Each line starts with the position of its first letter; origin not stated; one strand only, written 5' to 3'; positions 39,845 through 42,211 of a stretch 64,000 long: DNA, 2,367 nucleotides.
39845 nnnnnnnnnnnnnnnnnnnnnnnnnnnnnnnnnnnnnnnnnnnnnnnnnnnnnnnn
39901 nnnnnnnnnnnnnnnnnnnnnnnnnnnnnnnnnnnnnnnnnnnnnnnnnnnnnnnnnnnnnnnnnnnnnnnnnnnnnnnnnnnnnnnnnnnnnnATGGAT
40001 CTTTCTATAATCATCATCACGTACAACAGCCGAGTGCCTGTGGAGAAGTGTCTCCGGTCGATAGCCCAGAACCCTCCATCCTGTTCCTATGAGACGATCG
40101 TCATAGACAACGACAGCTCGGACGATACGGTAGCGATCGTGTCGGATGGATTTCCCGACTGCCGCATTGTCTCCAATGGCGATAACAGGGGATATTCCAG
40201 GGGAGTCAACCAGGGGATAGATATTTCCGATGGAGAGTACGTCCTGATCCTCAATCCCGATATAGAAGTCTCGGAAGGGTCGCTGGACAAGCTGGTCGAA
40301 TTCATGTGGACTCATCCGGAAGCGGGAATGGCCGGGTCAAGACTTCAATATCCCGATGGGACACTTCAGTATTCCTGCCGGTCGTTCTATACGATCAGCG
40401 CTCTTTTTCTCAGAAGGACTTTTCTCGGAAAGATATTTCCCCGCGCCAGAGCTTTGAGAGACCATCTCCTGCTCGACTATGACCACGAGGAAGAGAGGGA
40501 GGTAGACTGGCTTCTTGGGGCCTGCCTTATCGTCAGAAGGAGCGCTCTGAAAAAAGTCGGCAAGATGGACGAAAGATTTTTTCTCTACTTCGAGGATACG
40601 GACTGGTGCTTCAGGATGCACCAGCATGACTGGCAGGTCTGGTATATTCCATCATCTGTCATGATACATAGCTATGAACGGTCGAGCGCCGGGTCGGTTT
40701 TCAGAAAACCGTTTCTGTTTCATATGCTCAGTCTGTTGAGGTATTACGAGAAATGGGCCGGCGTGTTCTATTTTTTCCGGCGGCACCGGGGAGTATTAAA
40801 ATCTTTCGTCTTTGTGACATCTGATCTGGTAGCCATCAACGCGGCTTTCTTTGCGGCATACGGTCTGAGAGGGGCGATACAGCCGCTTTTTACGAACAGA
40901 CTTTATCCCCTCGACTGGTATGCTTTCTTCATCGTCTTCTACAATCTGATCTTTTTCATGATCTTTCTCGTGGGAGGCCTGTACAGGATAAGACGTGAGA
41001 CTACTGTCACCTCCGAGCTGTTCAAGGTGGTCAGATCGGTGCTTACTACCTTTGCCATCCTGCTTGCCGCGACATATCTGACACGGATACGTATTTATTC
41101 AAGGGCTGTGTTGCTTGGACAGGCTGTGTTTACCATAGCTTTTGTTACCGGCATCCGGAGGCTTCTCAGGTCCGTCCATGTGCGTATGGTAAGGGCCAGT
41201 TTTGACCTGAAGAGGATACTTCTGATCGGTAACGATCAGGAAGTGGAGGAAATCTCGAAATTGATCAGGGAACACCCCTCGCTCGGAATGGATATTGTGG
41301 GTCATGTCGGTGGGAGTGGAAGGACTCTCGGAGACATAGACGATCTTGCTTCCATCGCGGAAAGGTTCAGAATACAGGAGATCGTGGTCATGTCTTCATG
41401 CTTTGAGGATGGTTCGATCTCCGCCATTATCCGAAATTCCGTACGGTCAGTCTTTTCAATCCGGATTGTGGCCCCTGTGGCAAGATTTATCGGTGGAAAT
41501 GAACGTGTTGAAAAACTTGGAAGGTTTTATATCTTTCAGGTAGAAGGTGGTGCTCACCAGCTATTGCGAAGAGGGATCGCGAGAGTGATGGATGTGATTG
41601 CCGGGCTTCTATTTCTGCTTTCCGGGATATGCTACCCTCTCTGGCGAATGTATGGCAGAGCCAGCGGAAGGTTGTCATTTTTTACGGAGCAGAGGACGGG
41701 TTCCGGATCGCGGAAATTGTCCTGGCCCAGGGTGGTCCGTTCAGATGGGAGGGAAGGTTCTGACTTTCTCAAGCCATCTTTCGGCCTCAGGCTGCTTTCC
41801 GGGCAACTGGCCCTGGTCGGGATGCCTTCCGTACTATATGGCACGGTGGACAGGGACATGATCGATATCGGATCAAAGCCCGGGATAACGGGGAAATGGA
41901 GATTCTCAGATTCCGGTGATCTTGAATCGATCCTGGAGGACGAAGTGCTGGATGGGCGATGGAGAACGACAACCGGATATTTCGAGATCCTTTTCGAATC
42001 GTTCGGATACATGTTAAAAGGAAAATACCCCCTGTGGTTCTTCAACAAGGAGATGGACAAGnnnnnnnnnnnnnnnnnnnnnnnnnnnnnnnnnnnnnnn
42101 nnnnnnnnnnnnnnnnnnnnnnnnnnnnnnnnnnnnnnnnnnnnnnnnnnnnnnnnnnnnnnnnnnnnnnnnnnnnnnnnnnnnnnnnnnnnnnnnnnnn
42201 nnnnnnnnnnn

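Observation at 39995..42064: GT2 fused to a WbaP-like phosphoglycosyl transferase whose catalytic DE dyad and KFRTM block appear substituted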

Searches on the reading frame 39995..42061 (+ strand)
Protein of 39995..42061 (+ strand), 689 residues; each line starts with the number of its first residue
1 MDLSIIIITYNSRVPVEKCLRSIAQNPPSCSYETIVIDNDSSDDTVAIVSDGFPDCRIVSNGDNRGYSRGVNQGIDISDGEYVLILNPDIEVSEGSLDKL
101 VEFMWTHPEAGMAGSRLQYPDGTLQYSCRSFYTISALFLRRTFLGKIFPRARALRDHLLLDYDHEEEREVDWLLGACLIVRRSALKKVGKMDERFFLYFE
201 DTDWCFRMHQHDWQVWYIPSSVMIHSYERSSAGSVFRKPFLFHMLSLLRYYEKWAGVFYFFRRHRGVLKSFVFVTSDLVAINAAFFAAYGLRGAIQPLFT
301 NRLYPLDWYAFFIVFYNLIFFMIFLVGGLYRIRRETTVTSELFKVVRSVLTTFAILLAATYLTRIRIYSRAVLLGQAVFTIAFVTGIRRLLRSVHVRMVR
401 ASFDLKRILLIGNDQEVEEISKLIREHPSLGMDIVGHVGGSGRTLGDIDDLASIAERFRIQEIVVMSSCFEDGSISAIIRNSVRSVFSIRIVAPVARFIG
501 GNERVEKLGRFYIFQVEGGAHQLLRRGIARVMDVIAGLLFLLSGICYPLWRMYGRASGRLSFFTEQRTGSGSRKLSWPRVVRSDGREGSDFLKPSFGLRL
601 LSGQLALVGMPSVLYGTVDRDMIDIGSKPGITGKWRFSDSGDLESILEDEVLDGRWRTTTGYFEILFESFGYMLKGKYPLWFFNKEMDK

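Call 3: search_protein_families(library=pfam, proteins=[window:39995-42061:+], max_evalue=1)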
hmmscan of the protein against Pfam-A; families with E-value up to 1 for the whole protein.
window:39995-42061:+ (689 aa): 5 families
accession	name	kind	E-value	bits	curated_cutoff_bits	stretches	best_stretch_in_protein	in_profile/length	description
PF00535.33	Glycos_transf_2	-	9.1e-26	91.2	23.3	1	4-141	1-132/168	Glycosyl transferase family 2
PF13641.12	Glyco_tranf_2_3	-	1.8e-12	48.2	27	1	3-235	3-221/230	Glycosyltransferase like family 2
PF13727.12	CoA_binding_3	-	4.1e-11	43.6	25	1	328-493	4-175/175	CoA-binding domain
PF10111.15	Glyco_tranf_2_2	-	6.4e-05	23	27.3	1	5-217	2-208/276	Glycosyltransferase like family 2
PF13506.12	Glyco_transf_21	-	0.23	11.3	21.7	0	168-238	97-168/174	Glycosyl transferase family 21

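Call 4: search_protein_families(library=ncbifam, proteins=[window:39995-42061:+], max_evalue=1)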
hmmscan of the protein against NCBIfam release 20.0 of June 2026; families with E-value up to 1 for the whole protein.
window:39995-42061:+ (689 aa): 24 families
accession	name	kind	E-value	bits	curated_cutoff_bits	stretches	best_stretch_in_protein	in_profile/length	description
TIGR03025.1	EPS_sugtrans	subfamily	4.4e-31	108.6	295.55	1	276-571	2-302/445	exopolysaccharide biosynthesis polyprenyl glycosylphosphotransferase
TIGR03023.1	WcaJ_sugtrans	equivalog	2.5e-28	99.6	410.75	1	277-548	3-280/453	undecaprenyl-phosphate glucose phosphotransferase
TIGR03022.1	WbaP_sugtrans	subfamily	1.4e-16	60.9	403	1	274-572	2-304/456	undecaprenyl-phosphate galactose phosphotransferase WbaP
TIGR03965.1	mycofact_glyco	equivalog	6.4e-15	55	280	2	169-227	225-282/467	mycofactocin biosynthesis glycosyltransferase MftF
NF041875.1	EPS_EpsD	equivalog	2.6e-14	53.4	370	2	3-102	1-102/325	exopolysaccharide biosynthesis glycosyltransferase EpsD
TIGR01556.1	rhamnosyltran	subfamily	2.6e-14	53.1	200.55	2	164-229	139-204/281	rhamnosyltransferase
NF038302.1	EPS_HpsE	equivalog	1.4e-12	47.3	300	2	1-118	1-125/307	hormogonium polysaccharide biosynthesis glycosyltransferase HpsE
TIGR03013.1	EpsB_2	subfamily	5.9e-11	42.1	393.35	1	277-573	3-301/443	TIGR03013 family XrtA/PEP-CTERM system glycosyltransferase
TIGR04283.1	glyco_like_mftF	equivalog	1.8e-10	40.8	182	1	3-123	1-117/221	TIGR04283 family arsenosugar biosynthesis glycosyltransferase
TIGR03937.1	PgaC_IcaA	equivalog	1e-09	37.9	422.3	2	3-111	47-157/407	poly-beta-1,6-N-acetyl-D-glucosamine synthase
NF007482.0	PRK10073.1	equivalog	3.2e-09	36.3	423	1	2-102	7-108/334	glycosyltransferase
NF047683.1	TeichurnBiosyTuaG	equivalog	1.2e-07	31.6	400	1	3-109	8-116/252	teichuronic acid biosynthesis protein TuaG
TIGR03111.1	glyc2_xrt_Gpos1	hypoth_equivalog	1.3e-07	30.8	363.95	1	3-117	51-170/439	TIGR03111 family XrtG-associated glycosyltransferase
NF038299.1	EPS_HpsN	equivalog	1.8e-07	30.5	425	2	179-230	171-225/317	hormogonium polysaccharide biosynthesis glycosyltransferase HpsN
NF050050.1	ProtGlycPglI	equivalog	5.3e-07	29.3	500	1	3-102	4-106/306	GalNAc(5)-diNAcBac-PP-undecaprenol beta-1,3-glucosyltransferase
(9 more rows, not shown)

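Call 9: find_homologous_proteins(query=window:39995-42061:+, max_evalue=0.00001)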
Query window:39995-42061:+ (689 aa): 767 proteins with E <= 0.00001 among 8000 candidates; the best 120 are listed.
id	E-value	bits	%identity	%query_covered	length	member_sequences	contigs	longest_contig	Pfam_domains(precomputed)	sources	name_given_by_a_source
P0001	0.0e+0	1387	88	100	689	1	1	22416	PF13727.13,PF13641.13,PF00535.33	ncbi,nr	ncbi:MAG: glycosyltransferase [Bacteroidales bacterium]|nr:glycosyltransferase [Candidatus Latesciba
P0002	0.0e+0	1145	93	79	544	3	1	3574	PF13727.13,PF13641.13,PF00535.33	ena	-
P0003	1.1e-281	954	61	99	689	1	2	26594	PF13632.13,PF13727.13,PF13641.13,PF00535.33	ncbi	-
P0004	6.6e-279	945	60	99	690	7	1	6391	PF13727.13,PF13641.13,PF00535.33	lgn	-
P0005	4.2e-265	899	59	99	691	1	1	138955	PF13632.13,PF13727.13,PF13641.13,PF00535.33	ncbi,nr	ncbi:MAG: glycosyltransferase [Candidatus Krumholzibacteriota bacterium]|nr:glycosyltransferase [Can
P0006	3.3e-260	883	56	100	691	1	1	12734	PF13632.13,PF13727.13,PF13641.13,PF02397.23,PF00535.33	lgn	-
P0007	8.1e-260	882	58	99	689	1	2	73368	PF13632.13,PF13727.13,PF13641.13,PF02397.23,PF00535.33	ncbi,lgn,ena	-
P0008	1.7e-257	874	56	99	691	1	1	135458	PF13632.13,PF13727.13,PF13641.13,PF02397.23,PF00535.33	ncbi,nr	ncbi:MAG: glycosyltransferase [Candidatus Krumholzibacteriota bacterium]|nr:glycosyltransferase [Can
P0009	4.7e-245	833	54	100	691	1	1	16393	PF13632.13,PF13727.13,PF13641.13,PF00535.33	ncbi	-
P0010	9.5e-241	819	53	100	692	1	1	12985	PF13632.13,PF13727.13,PF13641.13,PF02397.23,PF00535.33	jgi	jgi:GT2 family glycosyltransferase/lipopolysaccharide/colanic/teichoic acid biosynthesis glycosyltra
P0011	2.7e-238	811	52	99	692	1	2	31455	PF13632.13,PF13727.13,PF13641.13,PF02397.23,PF00535.33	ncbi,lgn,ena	-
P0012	4.3e-238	810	53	99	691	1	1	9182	PF13632.13,PF13727.13,PF13641.13,PF02397.23,PF00535.33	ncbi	-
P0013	4.7e-238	810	52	99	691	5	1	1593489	PF13632.13,PF13727.13,PF13641.13,PF02397.23,PF00535.33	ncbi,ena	-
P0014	6.3e-238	810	52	99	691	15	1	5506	PF13632.13,PF13727.13,PF13641.13,PF02397.23,PF00535.33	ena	-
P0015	3.5e-237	807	52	99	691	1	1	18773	PF13632.13,PF13727.13,PF13641.13,PF02397.23,PF00535.33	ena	-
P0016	3.8e-237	807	53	99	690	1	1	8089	PF13632.13,PF13727.13,PF13506.14,PF13641.13,PF02397.23,PF00535.33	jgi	jgi:GT2 family glycosyltransferase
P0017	4.2e-237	807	53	100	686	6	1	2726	PF13712.13,PF13632.13,PF13727.13,PF13641.13,PF00535.33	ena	-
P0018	8.5e-237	806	51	99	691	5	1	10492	PF13632.13,PF13727.13,PF13641.13,PF02397.23,PF00535.33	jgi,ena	-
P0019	8.6e-237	806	52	99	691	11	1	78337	PF13632.13,PF13727.13,PF13641.13,PF02397.23,PF00535.33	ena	-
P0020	4.2e-236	804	52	99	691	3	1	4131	PF13632.13,PF13727.13,PF10111.15,PF13641.13,PF02397.23,PF00535.33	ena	-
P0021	8.1e-236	803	52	100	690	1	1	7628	PF13632.13,PF13727.13,PF13641.13,PF02397.23,PF00535.33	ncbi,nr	ncbi:MAG: glycosyltransferase [Candidatus Krumholzibacteriota bacterium]|nr:glycosyltransferase [Can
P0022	3.7e-235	801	53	100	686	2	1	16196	PF13632.13,PF13727.13,PF13641.13,PF00535.33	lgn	-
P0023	6.5e-235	800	54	99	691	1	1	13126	PF13632.13,PF13727.13,PF13641.13,PF02397.23,PF00535.33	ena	-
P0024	7.6e-235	799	53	100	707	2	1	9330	PF13727.13,PF13641.13,PF00535.33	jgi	-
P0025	1.9e-234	798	53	100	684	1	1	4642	PF13727.13,PF13641.13,PF00535.33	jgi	jgi:GT2 family glycosyltransferase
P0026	2.0e-234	798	53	100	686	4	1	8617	PF13632.13,PF13727.13,PF13641.13,PF00535.33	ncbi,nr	ncbi:MAG: glycosyltransferase [Candidatus Krumholzibacteria bacterium]|nr:glycosyltransferase [Candi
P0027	2.4e-234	798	52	99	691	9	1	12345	PF13632.13,PF13727.13,PF13506.14,PF13641.13,PF02397.23,PF00535.33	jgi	jgi:GT2 family glycosyltransferase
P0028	2.5e-234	798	51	100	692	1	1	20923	PF13632.13,PF13727.13,PF13641.13,PF02397.23,PF00535.33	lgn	-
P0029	5.2e-234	797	52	100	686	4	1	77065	PF13727.13,PF13641.13,PF00535.33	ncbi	-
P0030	8.1e-234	796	52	99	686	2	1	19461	PF13632.13,PF13727.13,PF13506.14,PF13641.13,PF02397.23,PF00535.33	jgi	jgi:GT2 family glycosyltransferase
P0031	1.0e-233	796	53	100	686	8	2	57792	PF13632.13,PF13727.13,PF13641.13,PF00535.33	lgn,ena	-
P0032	1.2e-233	795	52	100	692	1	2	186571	PF13632.13,PF13727.13,PF13641.13,PF02397.23,PF00535.33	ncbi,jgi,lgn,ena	-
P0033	1.4e-233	795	52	100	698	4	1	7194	PF13632.13,PF13727.13,PF13641.13,PF02397.23,PF00535.33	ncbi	-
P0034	1.6e-233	795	53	99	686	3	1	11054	PF13632.13,PF13727.13,PF13641.13,PF00535.33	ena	-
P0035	1.9e-232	792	51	99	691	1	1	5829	PF13632.13,PF13727.13,PF13641.13,PF02397.23,PF00535.33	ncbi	-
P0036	2.3e-232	791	52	99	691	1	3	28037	PF13632.13,PF13727.13,PF13641.13,PF02397.23,PF00535.33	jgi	jgi:GT2 family glycosyltransferase/lipopolysaccharide/colanic/teichoic acid biosynthesis glycosyltra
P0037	2.5e-232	791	53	100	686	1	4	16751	PF13632.13,PF13727.13,PF13641.13,PF00535.33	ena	-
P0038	2.8e-232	791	52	100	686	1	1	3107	PF13632.13,PF13727.13,PF13641.13,PF00535.33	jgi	jgi:GT2 family glycosyltransferase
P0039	2.8e-232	791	53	100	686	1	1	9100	PF13632.13,PF13727.13,PF13641.13,PF00535.33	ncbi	-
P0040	6.2e-232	790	53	99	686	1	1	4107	PF13632.13,PF13727.13,PF13641.13,PF00535.33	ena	-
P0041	7.0e-232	790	51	99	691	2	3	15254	PF13632.13,PF13727.13,PF13641.13,PF02397.23,PF00535.33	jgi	jgi:GT2 family glycosyltransferase/lipopolysaccharide/colanic/teichoic acid biosynthesis glycosyltra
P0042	1.1e-231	789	53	99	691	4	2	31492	PF13632.13,PF13727.13,PF13641.13,PF02397.23,PF00535.33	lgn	-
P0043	1.1e-231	789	51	99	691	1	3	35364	PF13632.13,PF13727.13,PF13641.13,PF00535.33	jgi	jgi:GT2 family glycosyltransferase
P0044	1.5e-231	789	52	99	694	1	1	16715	PF13632.13,PF13727.13,PF13641.13,PF02397.23,PF00535.33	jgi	jgi:GT2 family glycosyltransferase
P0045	1.5e-231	789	52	99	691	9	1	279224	PF13632.13,PF13727.13,PF13641.13,PF02397.23,PF00535.33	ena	-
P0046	2.2e-231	788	51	99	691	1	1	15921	PF13632.13,PF13727.13,PF13641.13,PF02397.23,PF00535.33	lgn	-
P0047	8.2e-231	786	52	100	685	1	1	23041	PF13632.13,PF13727.13,PF13641.13,PF00535.33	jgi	jgi:GT2 family glycosyltransferase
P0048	1.4e-230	785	52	100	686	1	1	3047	PF13632.13,PF13727.13,PF13641.13,PF00535.33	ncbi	-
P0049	3.7e-230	784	52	99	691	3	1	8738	PF13632.13,PF13727.13,PF13641.13,PF02397.23,PF00535.33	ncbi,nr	ncbi:MAG: glycosyltransferase [Candidatus Krumholzibacteria bacterium]|nr:glycosyltransferase [Candi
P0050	3.7e-230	784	54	100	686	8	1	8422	PF13632.13,PF13727.13,PF13641.13,PF00535.33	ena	-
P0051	4.8e-230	784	52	99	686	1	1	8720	PF13727.13,PF13641.13,PF00535.33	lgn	-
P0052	5.1e-230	783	53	99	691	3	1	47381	PF13632.13,PF13727.13,PF13641.13,PF02397.23,PF00535.33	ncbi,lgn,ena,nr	ncbi:MAG TPA: glycosyltransferase [Patescibacteria group bacterium]|nr:glycosyltransferase [Patescib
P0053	1.6e-229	782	51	99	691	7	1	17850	PF13632.13,PF13727.13,PF13641.13,PF00535.33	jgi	jgi:hypothetical protein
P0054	1.8e-229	782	53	100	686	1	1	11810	PF13727.13,PF13641.13,PF00535.33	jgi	jgi:GT2 family glycosyltransferase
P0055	1.8e-229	782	52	99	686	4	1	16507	PF13727.13,PF13641.13,PF00535.33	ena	-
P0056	2.6e-229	781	51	99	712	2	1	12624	PF13632.13,PF13727.13,PF13641.13,PF02397.23,PF00535.33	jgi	jgi:GT2 family glycosyltransferase/lipopolysaccharide/colanic/teichoic acid biosynthesis glycosyltra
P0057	2.9e-229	781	52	99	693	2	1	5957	PF13632.13,PF13727.13,PF13641.13,PF02397.23,PF00535.33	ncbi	-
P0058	4.9e-229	780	51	99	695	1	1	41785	PF13632.13,PF13727.13,PF13641.13,PF02397.23,PF00535.33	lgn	-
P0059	5.4e-229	780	51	99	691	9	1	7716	PF13632.13,PF13727.13,PF13641.13,PF02397.23,PF00535.33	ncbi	-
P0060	6.0e-229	780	51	99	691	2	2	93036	PF13632.13,PF13727.13,PF13641.13,PF00535.33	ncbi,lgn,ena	-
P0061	9.1e-229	779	51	99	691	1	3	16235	PF13632.13,PF13727.13,PF13641.13,PF02397.23,PF00535.33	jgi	-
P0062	1.5e-228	779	51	99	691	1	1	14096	PF13632.13,PF13727.13,PF13641.13,PF02397.23,PF00535.33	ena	-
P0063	1.7e-228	778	50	100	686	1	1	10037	PF13632.13,PF13727.13,PF13641.13,PF00535.33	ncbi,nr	ncbi:MAG: glycosyltransferase [Candidatus Latescibacteria bacterium]|nr:glycosyltransferase [bacteri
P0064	2.2e-228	778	51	99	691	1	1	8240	PF13632.13,PF13727.13,PF13641.13,PF02397.23,PF00535.33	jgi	-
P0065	2.5e-228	778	51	99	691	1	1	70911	PF13632.13,PF13727.13,PF13641.13,PF02397.23,PF00535.33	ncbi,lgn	-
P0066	2.7e-228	778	52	99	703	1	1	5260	PF13632.13,PF13727.13,PF13641.13,PF02397.23,PF00535.33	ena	-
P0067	3.0e-228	778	53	99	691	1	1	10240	PF13632.13,PF13727.13,PF13641.13,PF02397.23,PF00535.33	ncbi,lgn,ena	-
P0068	4.0e-228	777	52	100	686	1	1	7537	PF13632.13,PF13727.13,PF13641.13,PF00535.33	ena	-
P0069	5.9e-228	777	51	99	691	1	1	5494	PF13632.13,PF13727.13,PF13641.13,PF02397.23,PF00535.33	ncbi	-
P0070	1.6e-227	775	50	99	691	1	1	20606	PF13727.13,PF13641.13,PF02397.23,PF00535.33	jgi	jgi:GT2 family glycosyltransferase/lipopolysaccharide/colanic/teichoic acid biosynthesis glycosyltra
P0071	1.6e-227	775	52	99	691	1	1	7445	PF13632.13,PF13727.13,PF13641.13,PF02397.23,PF00535.33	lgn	-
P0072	1.9e-227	775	49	100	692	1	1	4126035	PF13727.13,PF13641.13,PF02397.23,PF00535.33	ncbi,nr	ncbi:MAG: glycosyltransferase [bacterium]|nr:MAG: glycosyltransferase [bacterium]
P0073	2.3e-227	775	51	99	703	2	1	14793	PF13632.13,PF13727.13,PF13641.13,PF02397.23,PF00535.33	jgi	jgi:GT2 family glycosyltransferase/lipopolysaccharide/colanic/teichoic acid biosynthesis glycosyltra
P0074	7.6e-226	770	51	99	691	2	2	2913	PF13632.13,PF13727.13,PF13641.13,PF02397.23,PF00535.33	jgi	-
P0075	1.4e-225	769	52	99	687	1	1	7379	PF13632.13,PF13727.13,PF13641.13,PF02397.23,PF00535.33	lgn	-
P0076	1.4e-225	769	51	100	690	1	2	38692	PF13632.13,PF13727.13,PF13641.13,PF02397.23,PF00535.33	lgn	-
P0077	1.9e-225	768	50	99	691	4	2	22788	PF13632.13,PF13727.13,PF13641.13,PF02397.23,PF00535.33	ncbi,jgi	-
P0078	3.8e-225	767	52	99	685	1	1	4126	PF13727.13,PF13641.13,PF00535.33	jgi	jgi:N-acetylglucosaminyl-diphospho-decaprenol L-rhamnosyltransferase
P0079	7.8e-225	766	52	99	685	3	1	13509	PF13632.13,PF13727.13,PF13641.13,PF00535.33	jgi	-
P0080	1.1e-224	766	50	100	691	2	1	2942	PF13632.13,PF13641.13,PF02397.23,PF00535.33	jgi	-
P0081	1.2e-223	762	50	100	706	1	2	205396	PF13712.13,PF13632.13,PF10111.15,PF13641.13,PF02397.23,PF00535.33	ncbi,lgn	-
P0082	2.8e-223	761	51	99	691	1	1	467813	PF13632.13,PF13727.13,PF13641.13,PF02397.23,PF00535.33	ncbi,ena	-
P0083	8.5e-222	756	86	57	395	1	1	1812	PF13727.13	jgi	jgi:hypothetical protein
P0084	3.9e-221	754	51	99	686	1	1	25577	PF13632.13,PF13727.13,PF13641.13,PF00535.33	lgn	-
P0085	9.4e-221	753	51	99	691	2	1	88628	PF13632.13,PF13727.13,PF13641.13,PF02397.23,PF00535.33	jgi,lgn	-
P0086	6.1e-220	750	49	100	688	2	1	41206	PF13632.13,PF13727.13,PF13641.13,PF00535.33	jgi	-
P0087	6.8e-220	750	49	99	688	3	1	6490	PF13632.13,PF13727.13,PF13641.13,PF00535.33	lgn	-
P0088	7.9e-220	750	50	100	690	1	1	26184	PF13712.13,PF13632.13,PF13727.13,PF13641.13,PF00535.33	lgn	-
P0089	1.4e-219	749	54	93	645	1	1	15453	PF13632.13,PF13727.13,PF13641.13,PF02397.23,PF00535.33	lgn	-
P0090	1.6e-218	746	49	99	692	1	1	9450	PF13632.13,PF13727.13,PF13641.13,PF02397.23,PF00535.33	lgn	-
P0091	2.5e-218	745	50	100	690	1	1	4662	PF13632.13,PF13727.13,PF13641.13,PF00535.33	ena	-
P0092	2.9e-218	745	49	99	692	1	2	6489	PF13632.13,PF13727.13,PF13641.13,PF02397.23,PF00535.33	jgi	-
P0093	1.0e-217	743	49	100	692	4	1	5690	PF13632.13,PF13727.13,PF13641.13,PF02397.23,PF00535.33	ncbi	-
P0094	1.2e-217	743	49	99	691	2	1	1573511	PF13727.13,PF13641.13,PF02397.23,PF00535.33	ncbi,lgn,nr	ncbi:MAG: glycosyltransferase [Candidatus Krumholzibacteriota bacterium]|nr:glycosyltransferase [Can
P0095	3.1e-216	738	49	100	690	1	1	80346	PF13632.13,PF13727.13,PF10111.15,PF13641.13,PF02397.23,PF00535.33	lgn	-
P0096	3.4e-216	738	50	100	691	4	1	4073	PF13712.13,PF13632.13,PF13727.13,PF13641.13,PF00535.33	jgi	jgi:GT2 family glycosyltransferase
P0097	1.2e-215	736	49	99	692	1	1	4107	PF13632.13,PF13727.13,PF13641.13,PF02397.23,PF00535.33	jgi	jgi:GT2 family glycosyltransferase/lipopolysaccharide/colanic/teichoic acid biosynthesis glycosyltra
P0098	1.6e-215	736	49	99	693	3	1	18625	PF13632.13,PF13727.13,PF13641.13,PF02397.23,PF00535.33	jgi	-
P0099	4.0e-215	734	49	100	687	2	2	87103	PF13641.13,PF00535.33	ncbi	ncbi:MAG: glycosyltransferase [Candidatus Krumholzibacteriales bacterium]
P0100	4.5e-215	734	47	100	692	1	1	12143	PF13632.13,PF13727.13,PF13641.13,PF02397.23,PF00535.33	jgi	jgi:GT2 family glycosyltransferase/lipopolysaccharide/colanic/teichoic acid biosynthesis glycosyltra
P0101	6.3e-215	734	49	100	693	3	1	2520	PF13632.13,PF13727.13,PF13641.13,PF02397.23,PF00535.33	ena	-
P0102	9.3e-215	733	48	99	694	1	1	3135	PF13632.13,PF13727.13,PF13641.13,PF02397.23,PF00535.33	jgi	jgi:GT2 family glycosyltransferase/lipopolysaccharide/colanic/teichoic acid biosynthesis glycosyltra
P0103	1.0e-214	733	49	99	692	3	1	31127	PF13632.13,PF13727.13,PF13641.13,PF02397.23,PF00535.33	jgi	jgi:GT2 family glycosyltransferase/lipopolysaccharide/colanic/teichoic acid biosynthesis glycosyltra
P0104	1.9e-214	732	49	100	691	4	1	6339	PF13727.13,PF13641.13,PF02397.23,PF00535.33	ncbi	-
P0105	3.5e-214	731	49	99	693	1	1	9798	PF13632.13,PF13727.13,PF13641.13,PF02397.23,PF00535.33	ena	-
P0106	5.5e-214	731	48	100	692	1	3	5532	PF13632.13,PF13727.13,PF13641.13,PF02397.23,PF00535.33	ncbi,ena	-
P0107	1.0e-213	730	48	100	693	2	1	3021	PF13632.13,PF13727.13,PF13641.13,PF02397.23,PF00535.33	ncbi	-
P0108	1.3e-213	729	48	99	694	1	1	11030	PF13632.13,PF13727.13,PF13641.13,PF02397.23,PF00535.33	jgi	jgi:GT2 family glycosyltransferase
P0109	1.7e-213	729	49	99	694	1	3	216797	PF13632.13,PF13727.13,PF10111.15,PF13641.13,PF02397.23,PF00535.33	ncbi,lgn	-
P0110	1.8e-213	729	49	99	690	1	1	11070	PF13632.13,PF13727.13,PF13641.13,PF02397.23,PF00535.33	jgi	-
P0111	2.6e-213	728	48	99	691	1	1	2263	PF13632.13,PF13727.13,PF13641.13,PF02397.23,PF00535.33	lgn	-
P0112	4.4e-213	728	51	100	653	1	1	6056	PF13632.13,PF13727.13,PF13641.13,PF00535.33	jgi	jgi:GT2 family glycosyltransferase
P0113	7.6e-213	727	49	99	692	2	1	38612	PF13632.13,PF13727.13,PF13641.13,PF02397.23,PF00535.33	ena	-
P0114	8.8e-213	727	48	99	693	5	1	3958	PF13632.13,PF13727.13,PF13641.13,PF02397.23,PF00535.33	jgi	jgi:GT2 family glycosyltransferase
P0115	1.1e-212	726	47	100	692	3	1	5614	PF13632.13,PF13727.13,PF13641.13,PF02397.23,PF00535.33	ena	-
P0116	2.0e-212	725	48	99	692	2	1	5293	PF13632.13,PF13727.13,PF13641.13,PF02397.23,PF00535.33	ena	-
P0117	4.2e-212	724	47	99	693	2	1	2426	PF13632.13,PF13727.13,PF13641.13,PF02397.23,PF00535.33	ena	-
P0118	1.1e-210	720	46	100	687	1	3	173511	PF13632.13,PF13727.13,PF13641.13,PF00535.33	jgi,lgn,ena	-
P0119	2.6e-209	715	47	97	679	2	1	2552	PF13632.13,PF13727.13,PF13641.13,PF02397.23,PF00535.33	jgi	jgi:GT2 family glycosyltransferase/lipopolysaccharide/colanic/teichoic acid biosynthesis glycosyltra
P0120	3.8e-209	715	48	99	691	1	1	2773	PF13632.13,PF13727.13,PF10111.15,PF13641.13,PF02397.23,PF00535.33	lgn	-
